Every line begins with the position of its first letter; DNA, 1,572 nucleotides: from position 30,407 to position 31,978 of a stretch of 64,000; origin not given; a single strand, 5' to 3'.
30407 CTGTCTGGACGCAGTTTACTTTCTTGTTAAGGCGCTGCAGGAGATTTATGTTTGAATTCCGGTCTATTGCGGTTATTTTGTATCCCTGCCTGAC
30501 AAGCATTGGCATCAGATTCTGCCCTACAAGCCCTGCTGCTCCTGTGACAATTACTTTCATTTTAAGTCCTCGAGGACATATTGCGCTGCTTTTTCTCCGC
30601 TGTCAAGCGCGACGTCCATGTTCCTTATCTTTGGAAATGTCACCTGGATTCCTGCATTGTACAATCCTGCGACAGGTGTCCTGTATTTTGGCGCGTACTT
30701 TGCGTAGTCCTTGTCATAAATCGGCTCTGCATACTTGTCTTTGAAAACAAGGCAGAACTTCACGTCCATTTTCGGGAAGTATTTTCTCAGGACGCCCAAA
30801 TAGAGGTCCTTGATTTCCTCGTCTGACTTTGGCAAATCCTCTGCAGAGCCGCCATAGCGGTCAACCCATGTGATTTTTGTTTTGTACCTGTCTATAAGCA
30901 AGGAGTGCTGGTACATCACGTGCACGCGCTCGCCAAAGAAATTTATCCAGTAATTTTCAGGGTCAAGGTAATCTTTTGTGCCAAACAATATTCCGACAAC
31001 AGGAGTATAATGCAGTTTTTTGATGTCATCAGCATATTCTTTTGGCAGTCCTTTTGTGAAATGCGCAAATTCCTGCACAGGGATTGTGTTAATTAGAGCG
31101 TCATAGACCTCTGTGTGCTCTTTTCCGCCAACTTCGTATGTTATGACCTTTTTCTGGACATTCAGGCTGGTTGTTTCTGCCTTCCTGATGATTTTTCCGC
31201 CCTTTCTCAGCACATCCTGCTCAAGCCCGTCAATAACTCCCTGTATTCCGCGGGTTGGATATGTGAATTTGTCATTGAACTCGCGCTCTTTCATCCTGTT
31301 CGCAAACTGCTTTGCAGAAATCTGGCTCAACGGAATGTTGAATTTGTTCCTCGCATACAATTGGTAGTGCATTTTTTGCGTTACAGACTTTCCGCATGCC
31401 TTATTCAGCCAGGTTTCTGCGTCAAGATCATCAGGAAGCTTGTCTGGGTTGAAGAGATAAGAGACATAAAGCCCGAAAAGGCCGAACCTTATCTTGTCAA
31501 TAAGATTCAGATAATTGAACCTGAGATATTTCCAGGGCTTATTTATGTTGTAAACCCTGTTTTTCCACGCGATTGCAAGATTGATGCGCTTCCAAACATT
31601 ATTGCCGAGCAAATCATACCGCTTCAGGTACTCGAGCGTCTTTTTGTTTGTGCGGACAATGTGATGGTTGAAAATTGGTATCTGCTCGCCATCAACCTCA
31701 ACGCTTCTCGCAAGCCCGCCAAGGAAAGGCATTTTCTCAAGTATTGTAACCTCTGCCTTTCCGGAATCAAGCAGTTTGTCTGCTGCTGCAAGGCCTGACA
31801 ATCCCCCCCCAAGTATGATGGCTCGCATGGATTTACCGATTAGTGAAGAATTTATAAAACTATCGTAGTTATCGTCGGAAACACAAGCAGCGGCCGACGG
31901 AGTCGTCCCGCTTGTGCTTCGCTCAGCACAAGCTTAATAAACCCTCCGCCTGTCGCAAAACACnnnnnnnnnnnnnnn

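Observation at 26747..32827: Archaeal DPA-like module: DPPR-synthase-type UbiA + FAD oxidoreductase + two SDR epimerases + GT-C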

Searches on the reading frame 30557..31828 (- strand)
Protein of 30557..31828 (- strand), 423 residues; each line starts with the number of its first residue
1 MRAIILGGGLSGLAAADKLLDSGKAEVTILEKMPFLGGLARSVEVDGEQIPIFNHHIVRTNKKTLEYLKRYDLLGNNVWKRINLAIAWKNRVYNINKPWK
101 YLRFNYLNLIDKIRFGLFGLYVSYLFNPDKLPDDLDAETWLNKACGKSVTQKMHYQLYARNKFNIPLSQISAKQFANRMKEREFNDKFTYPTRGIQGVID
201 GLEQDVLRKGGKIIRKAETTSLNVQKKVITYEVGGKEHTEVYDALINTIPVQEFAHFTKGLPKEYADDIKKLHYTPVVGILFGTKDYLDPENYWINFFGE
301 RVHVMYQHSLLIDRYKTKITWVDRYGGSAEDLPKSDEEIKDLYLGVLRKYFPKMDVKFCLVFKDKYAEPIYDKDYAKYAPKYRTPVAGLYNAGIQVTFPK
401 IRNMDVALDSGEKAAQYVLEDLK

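Call 3: search_protein_families(library=pfam, proteins=[window:30557-31828:-], max_evalue=0.01)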
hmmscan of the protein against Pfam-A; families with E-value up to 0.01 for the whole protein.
window:30557-31828:- (423 aa): 5 families
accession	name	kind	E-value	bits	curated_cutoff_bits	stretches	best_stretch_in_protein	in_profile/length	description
PF01593.30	Amino_oxidase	-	9.9e-32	111.2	19.8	1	10-419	1-443/443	Flavin containing amine oxidoreductase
PF13450.12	NAD_binding_8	-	2.3e-09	37.8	21.9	1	5-69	1-66/68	NAD(P)-binding Rossmann-like domain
PF01266.30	DAO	-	1.7e-06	28.2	27.9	0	3-37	2-35/353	FAD dependent oxidoreductase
PF12831.13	FAD_oxidored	-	0.00091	19.1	27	1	4-40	3-38/416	FAD dependent oxidoreductase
PF00890.30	FAD_binding_2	-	0.0032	17.1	20.4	1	3-38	2-36/414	FAD binding domain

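Call 4: search_protein_families(library=ncbifam, proteins=[window:30557-31828:-], max_evalue=0.01)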
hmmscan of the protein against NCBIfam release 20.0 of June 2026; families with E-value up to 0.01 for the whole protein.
window:30557-31828:- (423 aa): 22 families
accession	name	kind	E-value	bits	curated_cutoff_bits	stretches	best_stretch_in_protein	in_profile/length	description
NF005560.0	PRK07233.1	equivalog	9.1e-73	245.5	252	1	1-421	1-431/435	hypothetical protein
TIGR03467.1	HpnE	equivalog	7.8e-22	78.2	283.05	1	4-420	2-430/430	hydroxysqualene dehydroxylase HpnE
NF005548.0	PRK07208.1-4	equivalog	7.5e-14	51.2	389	2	3-181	6-177/488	hypothetical protein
NF005546.0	PRK07208.1-2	equivalog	1.1e-13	50.7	418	2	2-67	6-71/527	hypothetical protein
NF005545.0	PRK07208.1-1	equivalog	1.8e-12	46.4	451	2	3-181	10-181/504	hypothetical protein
NF005547.0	PRK07208.1-3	equivalog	8.7e-09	34.6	380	1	3-295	7-306/465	hypothetical protein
NF058655.1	CrtID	equivalog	8.2e-08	31.5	640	1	4-47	2-44/478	bifunctional phytoene desaturase/3,4-desaturase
NF005549.0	PRK07208.1-5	equivalog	9.4e-08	30.9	587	1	4-70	8-77/534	hypothetical protein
TIGR00562.1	proto_IX_ox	equivalog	4.6e-07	28.8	97.85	1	3-47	5-50/470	protoporphyrinogen oxidase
TIGR02732.1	zeta_caro_desat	equivalog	7.4e-07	28.4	622.15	1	4-66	3-65/474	9,9'-di-cis-zeta-carotene desaturase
NF008841.0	PRK11883.1-1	equivalog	1.7e-06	27.2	517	1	1-74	4-79/453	protoporphyrinogen oxidase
TIGR02731.1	phytoene_desat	equivalog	2.5e-06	26.5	569.4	1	2-106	1-99/453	15-cis-phytoene desaturase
TIGR00031.1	UDP-GALP_mutase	equivalog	2.4e-05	23.5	303.75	1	3-198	4-193/378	UDP-galactopyranose mutase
TIGR02734.1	crtI_fam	subfamily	2.8e-05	23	238.1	1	3-47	1-44/504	phytoene desaturase family protein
NF053556.1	prodigi_MAP_PigB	equivalog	4.7e-05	22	850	1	4-52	158-203/659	prodigiosin MAP biosynthesis oxidoreductase PigB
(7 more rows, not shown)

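Call 6: search_solved_structures(query=window:30557-31828:-, max_evalue=0.01, show_alignments=1)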
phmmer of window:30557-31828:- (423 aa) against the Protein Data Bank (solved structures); distinct sequences matched with E-value up to 0.01: 11.
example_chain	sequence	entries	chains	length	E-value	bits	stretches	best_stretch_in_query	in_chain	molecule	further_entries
3nrn_A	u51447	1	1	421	6.7e-12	48.3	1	1-257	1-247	uncharacterized protein PF1083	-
7oxl_A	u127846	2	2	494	0.00022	23.5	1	2-45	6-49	Spermine oxidase,Spermine oxidase,Spermine oxidase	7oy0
1i8t_A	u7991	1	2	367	0.00039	22.7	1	4-98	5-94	UDP-GALACTOPYRANOSE MUTASE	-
3ka7_A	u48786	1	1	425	0.00085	21.6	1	1-224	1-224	Oxidoreductase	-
1o5w_A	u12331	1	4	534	0.0012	21.2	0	3-46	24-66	Amine oxidase [flavin-containing] A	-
5mog_A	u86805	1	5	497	0.0023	20.2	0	334-423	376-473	Phytoene dehydrogenase, chloroplastic/chromoplastic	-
3hdq_A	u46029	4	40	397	0.0033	19.7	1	4-71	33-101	UDP-galactopyranose mutase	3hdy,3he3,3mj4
4rep_A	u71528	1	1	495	0.0049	19.1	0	2-50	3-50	Gamma-carotene desaturase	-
2c72_A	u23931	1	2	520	0.0059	18.8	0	3-43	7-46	AMINE OXIDASE (FLAVIN-CONTAINING) B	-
1b37_A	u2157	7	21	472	0.0097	18.1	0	2-48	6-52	PROTEIN (POLYAMINE OXIDASE) | POLYAMINE OXIDASE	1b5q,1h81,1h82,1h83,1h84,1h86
3kpf_A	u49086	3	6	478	0.01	18.1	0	2-48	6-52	Polyamine oxidase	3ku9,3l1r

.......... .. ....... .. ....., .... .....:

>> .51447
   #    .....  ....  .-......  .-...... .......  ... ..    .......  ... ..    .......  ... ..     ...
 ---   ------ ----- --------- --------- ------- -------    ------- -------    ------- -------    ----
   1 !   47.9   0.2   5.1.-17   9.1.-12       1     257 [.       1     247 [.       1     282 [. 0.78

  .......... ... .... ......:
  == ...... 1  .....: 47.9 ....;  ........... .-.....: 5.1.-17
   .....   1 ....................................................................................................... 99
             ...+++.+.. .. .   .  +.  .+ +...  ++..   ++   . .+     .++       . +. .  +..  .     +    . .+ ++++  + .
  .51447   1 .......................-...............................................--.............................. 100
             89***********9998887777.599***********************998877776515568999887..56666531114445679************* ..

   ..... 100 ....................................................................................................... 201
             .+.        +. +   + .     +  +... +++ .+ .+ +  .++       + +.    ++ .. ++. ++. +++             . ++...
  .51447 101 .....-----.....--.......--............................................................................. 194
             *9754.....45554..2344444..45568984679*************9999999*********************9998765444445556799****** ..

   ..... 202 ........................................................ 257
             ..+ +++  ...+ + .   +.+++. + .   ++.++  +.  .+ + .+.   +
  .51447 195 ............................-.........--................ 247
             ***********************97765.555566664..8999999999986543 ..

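Call 36: find_homologous_proteins(query=window:30557-31828:-, max_evalue=0.00001)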
Query window:30557-31828:- (423 aa): 347 proteins with E <= 0.00001 among 8000 candidates; the best 120 are listed.
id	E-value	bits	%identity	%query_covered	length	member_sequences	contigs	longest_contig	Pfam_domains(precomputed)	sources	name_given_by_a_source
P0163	2.0e-259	879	88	100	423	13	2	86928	PF01266.31,PF01593.31,PF13450.13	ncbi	-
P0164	3.3e-253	858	87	100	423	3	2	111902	PF01266.31,PF01593.31,PF13450.13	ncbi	ncbi:MAG: FAD-dependent oxidoreductase [Candidatus Woesearchaeota archaeon]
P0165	1.3e-236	804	82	100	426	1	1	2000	PF01593.31,PF13450.13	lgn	-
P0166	4.0e-231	785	80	100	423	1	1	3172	PF01266.31,PF01593.31,PF13450.13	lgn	-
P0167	7.8e-231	785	79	100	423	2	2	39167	PF01266.31,PF01593.31,PF13450.13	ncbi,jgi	jgi:protoporphyrinogen oxidase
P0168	5.7e-230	782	78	100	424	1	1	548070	PF01266.31,PF01593.31,PF13450.13,PF12831.14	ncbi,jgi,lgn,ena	-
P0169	8.2e-230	781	78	100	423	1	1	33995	PF01266.31,PF01593.31,PF13450.13,PF12831.14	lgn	-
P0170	3.7e-228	776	78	100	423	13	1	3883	PF01266.31,PF01593.31,PF13450.13,PF12831.14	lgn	-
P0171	7.7e-226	768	77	96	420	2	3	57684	PF01266.31,PF01593.31,PF13450.13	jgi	jgi:protoporphyrinogen oxidase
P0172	9.8e-226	768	76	100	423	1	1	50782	PF01266.31,PF01593.31,PF13450.13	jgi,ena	-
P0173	2.0e-223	760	76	100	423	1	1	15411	PF01266.31,PF01593.31,PF13450.13,PF12831.14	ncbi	-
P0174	7.0e-223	758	77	100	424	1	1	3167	PF01266.31,PF01593.31,PF13450.13,PF12831.14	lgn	-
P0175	9.7e-222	755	76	96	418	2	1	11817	PF01266.31,PF01593.31,PF13450.13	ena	-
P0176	2.0e-221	754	77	96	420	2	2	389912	PF01266.31,PF01593.31,PF13450.13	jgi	jgi:protoporphyrinogen oxidase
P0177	2.2e-221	753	74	100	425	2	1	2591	PF01266.31,PF01593.31,PF13450.13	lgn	-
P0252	1.7e-141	490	54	99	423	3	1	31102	PF01266.31,PF01593.31,PF13450.13,PF12831.14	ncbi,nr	ncbi:MAG: FAD-dependent oxidoreductase [Candidatus Aenigmarchaeota archaeon]|nr:FAD-dependent oxidor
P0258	9.1e-139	481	50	96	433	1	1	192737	PF01266.31,PF01593.31,PF13450.13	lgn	-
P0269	1.5e-135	471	52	99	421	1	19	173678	PF01593.31,PF13450.13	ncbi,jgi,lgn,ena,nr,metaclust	ncbi:NAD(P)-binding protein [archaeon]|jgi:protoporphyrinogen oxidase|nr:NAD(P)-binding protein [arc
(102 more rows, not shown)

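Call 37: find_encoding_contigs(protein=P0269, flank=7000, max_places=3)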
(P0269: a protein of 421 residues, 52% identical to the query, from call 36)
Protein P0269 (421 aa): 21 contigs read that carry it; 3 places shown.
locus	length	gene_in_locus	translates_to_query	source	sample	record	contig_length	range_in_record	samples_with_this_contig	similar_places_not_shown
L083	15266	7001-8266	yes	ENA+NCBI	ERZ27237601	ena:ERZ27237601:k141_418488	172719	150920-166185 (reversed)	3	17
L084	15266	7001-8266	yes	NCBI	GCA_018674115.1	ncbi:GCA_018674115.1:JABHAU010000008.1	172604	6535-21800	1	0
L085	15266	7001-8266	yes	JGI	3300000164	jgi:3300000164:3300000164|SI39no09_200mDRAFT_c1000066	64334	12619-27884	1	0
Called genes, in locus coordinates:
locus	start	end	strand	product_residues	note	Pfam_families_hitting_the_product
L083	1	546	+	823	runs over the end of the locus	PF05124:S_layer_C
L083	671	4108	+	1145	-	PF02516:STT3, PF21436:STT3-PglB_core (weak), PF13616:Rotamase_3, PF00639:Rotamase, PF13145:Rotamase_2 (weak)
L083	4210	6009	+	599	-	-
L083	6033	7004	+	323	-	PF04321:RmlD_sub_bind, PF05368:NmrA, PF01073:3Beta_HSD, PF01370:Epimerase, PF07993:NAD_binding_4 (faint), PF13460:NAD_binding_10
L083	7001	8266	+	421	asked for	PF01593:Amino_oxidase, PF13450:NAD_binding_8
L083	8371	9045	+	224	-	PF00535:Glycos_transf_2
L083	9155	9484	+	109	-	PF00892:EamA (weak)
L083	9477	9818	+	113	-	PF00892:EamA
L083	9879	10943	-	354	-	PF01073:3Beta_HSD, PF01370:Epimerase, PF02719:Polysacc_synt_2, PF04321:RmlD_sub_bind, PF05368:NmrA, PF16363:GDP_Man_Dehyd, PF13460:NAD_binding_10, PF07993:NAD_binding_4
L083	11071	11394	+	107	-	PF10066:DUF2304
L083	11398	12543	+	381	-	PF13439:Glyco_transf_4, PF13579:Glyco_trans_4_4 (weak), PF20706:GT4-conflict, PF00534:Glycos_transf_1, PF13692:Glyco_trans_1_4, PF13524:Glyco_trans_1_2 (weak)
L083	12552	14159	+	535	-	-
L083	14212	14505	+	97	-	-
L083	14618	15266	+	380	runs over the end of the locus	PF13439:Glyco_transf_4, PF20706:GT4-conflict, PF00534:Glycos_transf_1, PF13692:Glyco_trans_1_4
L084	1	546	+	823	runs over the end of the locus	PF05124:S_layer_C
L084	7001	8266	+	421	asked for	PF01593:Amino_oxidase, PF13450:NAD_binding_8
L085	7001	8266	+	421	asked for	PF01593:Amino_oxidase, PF13450:NAD_binding_8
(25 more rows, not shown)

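Call 38: find_encoding_contigs(protein=P0252, flank=7000, max_places=2)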
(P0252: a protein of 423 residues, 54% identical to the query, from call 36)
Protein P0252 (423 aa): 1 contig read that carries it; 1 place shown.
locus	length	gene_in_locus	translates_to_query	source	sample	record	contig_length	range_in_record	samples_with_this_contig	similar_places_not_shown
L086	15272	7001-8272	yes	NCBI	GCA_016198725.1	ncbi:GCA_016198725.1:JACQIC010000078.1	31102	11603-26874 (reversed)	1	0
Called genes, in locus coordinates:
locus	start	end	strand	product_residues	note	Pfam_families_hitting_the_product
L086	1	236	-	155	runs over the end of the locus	-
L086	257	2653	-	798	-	PF05124:S_layer_C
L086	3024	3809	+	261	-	PF00483:NTP_transferase, PF01128:IspD, PF12804:NTP_transf_3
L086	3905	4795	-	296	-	PF01040:UbiA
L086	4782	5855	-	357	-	PF04015:DUF362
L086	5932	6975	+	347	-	PF04015:DUF362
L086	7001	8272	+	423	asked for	PF01266:DAO, PF01593:Amino_oxidase, PF12831:FAD_oxidored (weak), PF13450:NAD_binding_8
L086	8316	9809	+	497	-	-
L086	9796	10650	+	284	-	-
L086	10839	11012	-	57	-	-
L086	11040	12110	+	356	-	PF00078:RVT_1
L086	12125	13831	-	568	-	-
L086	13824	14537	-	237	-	PF00535:Glycos_transf_2, PF10111:Glyco_tranf_2_2, PF13641:Glyco_tranf_2_3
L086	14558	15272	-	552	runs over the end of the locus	PF02366:PMT, PF13231:PMT_2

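Call 39: find_encoding_contigs(protein=P0258, flank=7000, max_places=2)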
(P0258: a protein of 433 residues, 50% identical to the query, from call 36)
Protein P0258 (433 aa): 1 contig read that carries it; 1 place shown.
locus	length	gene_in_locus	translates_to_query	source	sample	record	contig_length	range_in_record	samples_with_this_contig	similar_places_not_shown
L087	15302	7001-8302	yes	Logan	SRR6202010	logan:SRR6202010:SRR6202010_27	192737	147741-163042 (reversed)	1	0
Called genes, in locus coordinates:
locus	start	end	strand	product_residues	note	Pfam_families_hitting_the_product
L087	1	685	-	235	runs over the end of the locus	-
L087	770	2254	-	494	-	-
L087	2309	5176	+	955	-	PF02516:STT3, PF21436:STT3-PglB_core (weak)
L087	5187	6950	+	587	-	-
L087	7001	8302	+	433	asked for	PF01266:DAO, PF01593:Amino_oxidase, PF13450:NAD_binding_8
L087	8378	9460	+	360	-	PF04015:DUF362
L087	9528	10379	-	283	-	PF01040:UbiA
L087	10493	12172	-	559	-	-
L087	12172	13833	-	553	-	PF00437:T2SSE, PF13555:AAA_29 (faint)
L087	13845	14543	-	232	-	PF06745:ATPase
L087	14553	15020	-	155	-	PF01917:Flagellin_arch-type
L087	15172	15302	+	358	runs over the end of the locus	PF13354:Beta-lactamase2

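Call 46: search_protein_families(library=ncbifam, proteins=[L083:4210-6009:+, L083:8371-9045:+], max_evalue=0.001)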
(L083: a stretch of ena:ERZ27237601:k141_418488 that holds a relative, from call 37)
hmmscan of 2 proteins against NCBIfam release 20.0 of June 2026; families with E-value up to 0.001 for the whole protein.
L083:4210-6009:+ (599 aa): 0 families

L083:8371-9045:+ (224 aa): 17 families
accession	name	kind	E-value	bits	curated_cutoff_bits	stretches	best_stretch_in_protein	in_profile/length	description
NF058614.1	PPMAGASynPpgS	equivalog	3.9e-59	199.8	370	1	3-221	2-223/226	polyprenyl-phospho-N-acetylgalactosaminyl synthase PpgS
TIGR04182.1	glyco_TIGR04182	equivalog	1.4e-33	116.6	325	1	3-195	2-191/293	S-layer glycoprotein N-glycosyltransferase AglJ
NF041391.1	DPhHxTase_Halo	equivalog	4.9e-15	55.1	375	1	8-168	2-158/213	dolichyl-phosphate hexose transferase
NF047588.1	GlcsyltransPgfSStrep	equivalog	5.7e-14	52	500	1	1-181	1-185/308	glycosyltransferase PgfS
TIGR03937.1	PgaC_IcaA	equivalog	3.8e-11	42.6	422.3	1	2-105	46-153/407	poly-beta-1,6-N-acetyl-D-glucosamine synthase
TIGR04283.1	glyco_like_mftF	equivalog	1.5e-10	41.1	182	1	5-142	3-137/221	TIGR04283 family arsenosugar biosynthesis glycosyltransferase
NF010496.0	PRK13915.1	equivalog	4.3e-10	39.2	262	1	2-106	32-146/307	glucosyl-3-phosphoglycerate synthase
NF041865.1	EpsU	equivalog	2.1e-09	36.9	700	1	2-98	40-143/394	exopolysaccharide biosynthesis GT2 family glycosyltransferase EpsU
NF041875.1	EPS_EpsD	equivalog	2.4e-09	37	370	1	5-124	3-126/325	exopolysaccharide biosynthesis glycosyltransferase EpsD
TIGR01556.1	rhamnosyltran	subfamily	1.4e-07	31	200.55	1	14-121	8-118/281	rhamnosyltransferase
TIGR03469.1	HpnB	hypoth_equivalog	9.3e-07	28.2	379.25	1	2-110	45-168/386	hopene-associated glycosyltransferase HpnB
NF007986.1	PRK10714.1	equivalog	1.9e-06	27.1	529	1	2-114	7-126/316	undecaprenyl-phosphate 4-deoxy-4-formamido-L-arabinose transferase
TIGR03965.1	mycofact_glyco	equivalog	2.8e-06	26.5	280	1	4-105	77-182/467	mycofactocin biosynthesis glycosyltransferase MftF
NF047683.1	TeichurnBiosyTuaG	equivalog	1.5e-05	24.7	400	1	3-104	8-113/252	teichuronic acid biosynthesis protein TuaG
NF045692.1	OglycostaseCruG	equivalog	5.8e-05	22.2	600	1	2-116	42-167/386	2'-O-glycosyltransferase CruG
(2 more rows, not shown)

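Call 55: search_protein_families(library=pfam, proteins=[L086:8316-9809:+, L087:10493-12172:-, L083:12552-14159:+], max_evalue=0.01)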
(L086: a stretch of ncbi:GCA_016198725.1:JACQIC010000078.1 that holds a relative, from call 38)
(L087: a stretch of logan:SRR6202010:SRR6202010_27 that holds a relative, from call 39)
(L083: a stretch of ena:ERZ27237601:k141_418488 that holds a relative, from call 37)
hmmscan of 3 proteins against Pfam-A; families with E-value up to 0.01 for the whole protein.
L086:8316-9809:+ (497 aa): 0 families

L087:10493-12172:- (559 aa): 1 family
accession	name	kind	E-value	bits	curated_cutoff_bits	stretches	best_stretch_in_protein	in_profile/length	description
PF00482.28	T2SSF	-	0.00064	20.1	25.2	1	80-203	1-119/125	Type II secretion system (T2SS), protein F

L083:12552-14159:+ (535 aa): 0 families

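Call 56: predict_structure(alignment_id=A3)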
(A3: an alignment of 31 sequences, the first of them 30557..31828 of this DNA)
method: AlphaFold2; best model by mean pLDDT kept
length: 423 residues; sequences in the alignment: 31
mean_pLDDT: 93.7   pTM: 0.91
mean pLDDT of the five models: 93.7, 93.5, 93.4, 91.8, 90.3
residues with pLDDT >= 90: 341; 70-90: 82; 50-70: 0; < 50: 0
segments of 3 or more residues with pLDDT < 50: none
pLDDT, mean of each block of 10 residues (from residue 1): 97 98 97 92 92 90 96 93 95 91 92 91 86 93 94 91 90 87 86 95 98 98 98 97 97 95 95 93 97 95 95 95 90 97 98 97 91 89 97 88 92 98 92
secondary structure, 60 per line:
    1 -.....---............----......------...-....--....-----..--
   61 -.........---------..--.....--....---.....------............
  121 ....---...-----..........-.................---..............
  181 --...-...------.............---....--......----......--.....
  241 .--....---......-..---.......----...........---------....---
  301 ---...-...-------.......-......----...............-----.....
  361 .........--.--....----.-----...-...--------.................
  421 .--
elements in order: E2-6 H10-21 E26-31 E42-45 E48-51 H62-70 E84-88 E91-94 H98-102 H109-124 H137-145 H147-163 H172-180 E187-189 H196-208 E212-215 E218-223 E228-233 E236-241 E244-247 H251-256 H263-269 E274-284 E294-297 E304-306 E318-324 H326-331 H336-350 E356-369 H375-378 E389-391 H404-421
